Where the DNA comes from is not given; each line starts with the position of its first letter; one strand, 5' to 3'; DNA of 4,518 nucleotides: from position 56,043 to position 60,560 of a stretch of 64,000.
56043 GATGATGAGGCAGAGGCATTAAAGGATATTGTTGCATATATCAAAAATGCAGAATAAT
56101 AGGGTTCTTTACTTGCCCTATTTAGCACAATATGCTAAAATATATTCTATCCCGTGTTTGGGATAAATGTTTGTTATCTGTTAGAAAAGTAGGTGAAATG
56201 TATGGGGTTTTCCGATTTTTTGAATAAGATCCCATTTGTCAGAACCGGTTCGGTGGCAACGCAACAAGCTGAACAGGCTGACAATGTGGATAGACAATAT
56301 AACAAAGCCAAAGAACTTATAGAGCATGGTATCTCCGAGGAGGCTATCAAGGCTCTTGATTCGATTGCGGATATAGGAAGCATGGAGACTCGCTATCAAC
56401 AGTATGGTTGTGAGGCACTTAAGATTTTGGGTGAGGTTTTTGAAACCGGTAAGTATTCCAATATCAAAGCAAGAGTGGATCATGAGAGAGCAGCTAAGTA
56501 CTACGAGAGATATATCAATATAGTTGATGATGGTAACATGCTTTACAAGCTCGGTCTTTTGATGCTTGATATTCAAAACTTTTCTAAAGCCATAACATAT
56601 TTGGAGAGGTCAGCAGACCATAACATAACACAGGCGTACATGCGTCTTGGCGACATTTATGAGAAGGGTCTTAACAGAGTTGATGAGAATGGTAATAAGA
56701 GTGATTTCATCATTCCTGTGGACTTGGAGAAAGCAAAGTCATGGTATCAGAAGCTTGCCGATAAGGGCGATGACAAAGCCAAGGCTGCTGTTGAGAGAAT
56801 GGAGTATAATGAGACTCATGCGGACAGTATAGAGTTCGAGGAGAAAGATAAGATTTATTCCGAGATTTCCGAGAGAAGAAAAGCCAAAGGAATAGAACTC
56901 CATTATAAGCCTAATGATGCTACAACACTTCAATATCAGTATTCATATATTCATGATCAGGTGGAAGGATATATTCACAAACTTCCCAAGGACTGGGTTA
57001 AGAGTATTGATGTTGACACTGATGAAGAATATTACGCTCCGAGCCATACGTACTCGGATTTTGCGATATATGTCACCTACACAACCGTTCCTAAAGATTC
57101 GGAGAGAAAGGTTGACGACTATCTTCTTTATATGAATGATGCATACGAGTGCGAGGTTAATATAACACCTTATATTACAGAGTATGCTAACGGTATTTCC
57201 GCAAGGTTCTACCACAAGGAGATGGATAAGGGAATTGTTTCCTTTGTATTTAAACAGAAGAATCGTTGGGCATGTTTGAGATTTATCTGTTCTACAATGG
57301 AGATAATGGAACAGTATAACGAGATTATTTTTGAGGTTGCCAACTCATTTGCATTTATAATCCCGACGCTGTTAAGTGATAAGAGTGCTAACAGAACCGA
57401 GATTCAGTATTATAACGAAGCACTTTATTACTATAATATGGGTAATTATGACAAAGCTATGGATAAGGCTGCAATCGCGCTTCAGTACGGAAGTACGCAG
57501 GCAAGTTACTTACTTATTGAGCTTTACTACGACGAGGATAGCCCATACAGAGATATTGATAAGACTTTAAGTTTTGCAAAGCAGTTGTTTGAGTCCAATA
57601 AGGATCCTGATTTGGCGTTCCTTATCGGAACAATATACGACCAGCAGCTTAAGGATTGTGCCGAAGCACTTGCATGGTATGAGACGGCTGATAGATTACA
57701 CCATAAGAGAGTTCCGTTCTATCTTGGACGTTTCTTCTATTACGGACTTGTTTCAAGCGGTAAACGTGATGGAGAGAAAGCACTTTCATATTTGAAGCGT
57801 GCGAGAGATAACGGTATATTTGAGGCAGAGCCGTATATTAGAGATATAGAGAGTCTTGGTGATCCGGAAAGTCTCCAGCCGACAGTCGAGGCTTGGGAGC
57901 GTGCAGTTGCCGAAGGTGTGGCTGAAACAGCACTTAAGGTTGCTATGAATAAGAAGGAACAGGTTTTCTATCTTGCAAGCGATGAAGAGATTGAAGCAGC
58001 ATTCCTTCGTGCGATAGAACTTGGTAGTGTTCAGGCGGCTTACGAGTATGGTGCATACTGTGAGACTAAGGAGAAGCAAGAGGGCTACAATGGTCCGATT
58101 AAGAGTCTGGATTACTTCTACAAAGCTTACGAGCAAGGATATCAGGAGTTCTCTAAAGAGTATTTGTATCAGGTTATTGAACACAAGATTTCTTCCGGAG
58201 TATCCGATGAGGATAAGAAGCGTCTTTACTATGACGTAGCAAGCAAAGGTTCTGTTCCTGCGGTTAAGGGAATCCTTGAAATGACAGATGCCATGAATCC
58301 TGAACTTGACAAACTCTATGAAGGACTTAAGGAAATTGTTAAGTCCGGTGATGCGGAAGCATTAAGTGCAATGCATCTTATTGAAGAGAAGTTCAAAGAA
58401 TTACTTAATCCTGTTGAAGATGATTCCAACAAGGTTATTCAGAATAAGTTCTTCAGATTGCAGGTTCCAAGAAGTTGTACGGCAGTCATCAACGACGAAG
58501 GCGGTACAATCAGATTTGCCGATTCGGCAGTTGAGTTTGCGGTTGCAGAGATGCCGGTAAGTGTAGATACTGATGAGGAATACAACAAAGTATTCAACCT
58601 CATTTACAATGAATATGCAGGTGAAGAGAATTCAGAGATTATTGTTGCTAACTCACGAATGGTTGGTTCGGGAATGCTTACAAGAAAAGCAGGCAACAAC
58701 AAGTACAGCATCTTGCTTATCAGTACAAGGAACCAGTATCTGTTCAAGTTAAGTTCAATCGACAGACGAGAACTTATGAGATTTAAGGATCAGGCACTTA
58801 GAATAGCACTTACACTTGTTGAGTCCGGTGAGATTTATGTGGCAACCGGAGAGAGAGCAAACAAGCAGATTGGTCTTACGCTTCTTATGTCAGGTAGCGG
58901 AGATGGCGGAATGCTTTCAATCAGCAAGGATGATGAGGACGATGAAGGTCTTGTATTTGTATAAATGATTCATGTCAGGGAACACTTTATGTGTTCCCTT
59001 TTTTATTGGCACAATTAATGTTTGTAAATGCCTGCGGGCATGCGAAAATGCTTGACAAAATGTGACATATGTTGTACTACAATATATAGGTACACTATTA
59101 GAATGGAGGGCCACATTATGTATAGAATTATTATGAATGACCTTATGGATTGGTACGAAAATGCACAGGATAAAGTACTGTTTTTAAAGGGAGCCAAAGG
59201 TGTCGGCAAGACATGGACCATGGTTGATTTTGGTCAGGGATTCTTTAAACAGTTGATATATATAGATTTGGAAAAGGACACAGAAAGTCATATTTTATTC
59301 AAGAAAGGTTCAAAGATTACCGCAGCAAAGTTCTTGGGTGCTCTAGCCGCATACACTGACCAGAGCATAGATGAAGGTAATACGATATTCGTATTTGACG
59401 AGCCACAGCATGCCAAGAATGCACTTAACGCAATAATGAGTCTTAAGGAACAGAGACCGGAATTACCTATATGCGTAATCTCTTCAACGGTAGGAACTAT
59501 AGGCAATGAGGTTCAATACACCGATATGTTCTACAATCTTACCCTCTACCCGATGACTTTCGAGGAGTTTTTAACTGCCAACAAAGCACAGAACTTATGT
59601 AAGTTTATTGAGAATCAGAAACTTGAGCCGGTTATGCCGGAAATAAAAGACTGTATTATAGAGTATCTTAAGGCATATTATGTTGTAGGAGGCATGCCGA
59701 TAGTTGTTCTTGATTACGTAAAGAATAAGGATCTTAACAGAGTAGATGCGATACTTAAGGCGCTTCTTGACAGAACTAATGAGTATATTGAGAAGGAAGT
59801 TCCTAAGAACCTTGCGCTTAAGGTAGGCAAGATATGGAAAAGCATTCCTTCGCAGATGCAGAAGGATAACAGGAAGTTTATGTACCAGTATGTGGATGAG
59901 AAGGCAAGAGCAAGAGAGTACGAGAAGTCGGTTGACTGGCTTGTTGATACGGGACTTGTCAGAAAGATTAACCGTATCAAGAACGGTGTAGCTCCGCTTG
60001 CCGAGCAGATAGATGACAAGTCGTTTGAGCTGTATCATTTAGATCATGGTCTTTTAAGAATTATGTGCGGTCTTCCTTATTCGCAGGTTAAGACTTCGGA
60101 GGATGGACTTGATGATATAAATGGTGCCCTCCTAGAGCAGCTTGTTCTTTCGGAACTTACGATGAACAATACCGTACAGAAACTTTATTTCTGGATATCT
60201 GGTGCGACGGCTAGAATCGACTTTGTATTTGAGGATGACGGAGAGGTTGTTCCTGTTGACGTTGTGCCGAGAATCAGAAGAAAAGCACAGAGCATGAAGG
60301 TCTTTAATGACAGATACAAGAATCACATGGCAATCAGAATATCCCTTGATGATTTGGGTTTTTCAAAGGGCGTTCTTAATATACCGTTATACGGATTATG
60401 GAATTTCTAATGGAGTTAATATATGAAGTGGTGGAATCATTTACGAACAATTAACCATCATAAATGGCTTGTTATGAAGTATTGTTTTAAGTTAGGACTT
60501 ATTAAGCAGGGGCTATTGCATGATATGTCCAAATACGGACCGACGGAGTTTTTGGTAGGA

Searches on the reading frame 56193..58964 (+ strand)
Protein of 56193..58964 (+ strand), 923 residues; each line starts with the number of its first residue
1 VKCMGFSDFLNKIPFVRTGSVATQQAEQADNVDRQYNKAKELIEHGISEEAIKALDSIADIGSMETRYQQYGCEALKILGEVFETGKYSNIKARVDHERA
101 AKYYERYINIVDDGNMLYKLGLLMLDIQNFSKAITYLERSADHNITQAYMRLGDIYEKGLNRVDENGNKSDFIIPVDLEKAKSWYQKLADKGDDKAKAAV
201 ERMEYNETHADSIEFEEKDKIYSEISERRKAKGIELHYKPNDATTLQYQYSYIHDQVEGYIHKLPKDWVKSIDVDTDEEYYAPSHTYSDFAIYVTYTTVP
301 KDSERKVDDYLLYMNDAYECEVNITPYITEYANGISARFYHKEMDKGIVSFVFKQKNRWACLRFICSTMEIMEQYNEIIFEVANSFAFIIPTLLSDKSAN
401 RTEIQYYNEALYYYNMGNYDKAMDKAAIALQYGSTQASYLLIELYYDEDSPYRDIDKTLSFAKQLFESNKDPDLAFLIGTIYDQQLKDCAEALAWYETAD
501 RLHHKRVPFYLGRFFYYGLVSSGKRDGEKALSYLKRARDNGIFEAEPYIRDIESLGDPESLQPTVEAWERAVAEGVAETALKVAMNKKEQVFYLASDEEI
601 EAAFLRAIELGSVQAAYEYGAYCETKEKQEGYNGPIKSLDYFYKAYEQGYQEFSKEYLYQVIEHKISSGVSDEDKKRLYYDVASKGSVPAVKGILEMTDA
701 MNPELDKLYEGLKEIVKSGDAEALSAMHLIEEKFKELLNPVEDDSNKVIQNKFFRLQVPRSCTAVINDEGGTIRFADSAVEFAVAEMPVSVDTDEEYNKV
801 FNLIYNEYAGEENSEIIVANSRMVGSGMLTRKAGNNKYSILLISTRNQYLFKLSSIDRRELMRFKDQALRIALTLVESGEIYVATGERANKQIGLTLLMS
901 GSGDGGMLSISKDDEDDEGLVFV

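Call 72: search_protein_families(library=pfam, proteins=[window:56193-58964:+], max_evalue=0.00001)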
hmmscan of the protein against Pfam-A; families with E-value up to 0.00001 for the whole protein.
window:56193-58964:+ (923 aa): 1 family
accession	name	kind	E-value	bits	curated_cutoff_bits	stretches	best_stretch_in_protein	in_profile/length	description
PF08238.18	Sel1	-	7.5e-12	45.8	30.7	0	147-193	2-36/36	Sel1 repeat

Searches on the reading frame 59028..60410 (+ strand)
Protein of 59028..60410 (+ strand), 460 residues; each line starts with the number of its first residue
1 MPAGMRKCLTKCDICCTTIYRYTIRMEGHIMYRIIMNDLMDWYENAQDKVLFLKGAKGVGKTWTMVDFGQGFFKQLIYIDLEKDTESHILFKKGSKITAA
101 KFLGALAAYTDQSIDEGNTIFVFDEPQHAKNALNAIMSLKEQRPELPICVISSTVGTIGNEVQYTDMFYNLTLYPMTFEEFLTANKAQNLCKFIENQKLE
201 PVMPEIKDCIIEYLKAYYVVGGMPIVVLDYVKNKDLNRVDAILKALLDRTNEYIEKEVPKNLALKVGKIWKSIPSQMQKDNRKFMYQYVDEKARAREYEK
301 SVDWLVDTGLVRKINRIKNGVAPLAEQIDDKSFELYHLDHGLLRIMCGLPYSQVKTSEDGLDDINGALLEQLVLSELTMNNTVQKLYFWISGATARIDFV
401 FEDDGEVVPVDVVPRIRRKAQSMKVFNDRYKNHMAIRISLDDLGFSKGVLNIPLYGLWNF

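Call 72: search_protein_families(library=pfam, proteins=[window:59028-60410:+], max_evalue=0.00001)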
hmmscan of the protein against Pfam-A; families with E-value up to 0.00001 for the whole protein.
window:59028-60410:+ (460 aa): 2 families
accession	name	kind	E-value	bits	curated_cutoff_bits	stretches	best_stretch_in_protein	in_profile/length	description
PF13635.12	DUF4143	-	2.2e-22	80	28.1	1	262-412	12-157/160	Domain of unknown function (DUF4143)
PF13173.12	AAA_14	-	8e-18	65.1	27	1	48-182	2-129/129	AAA domain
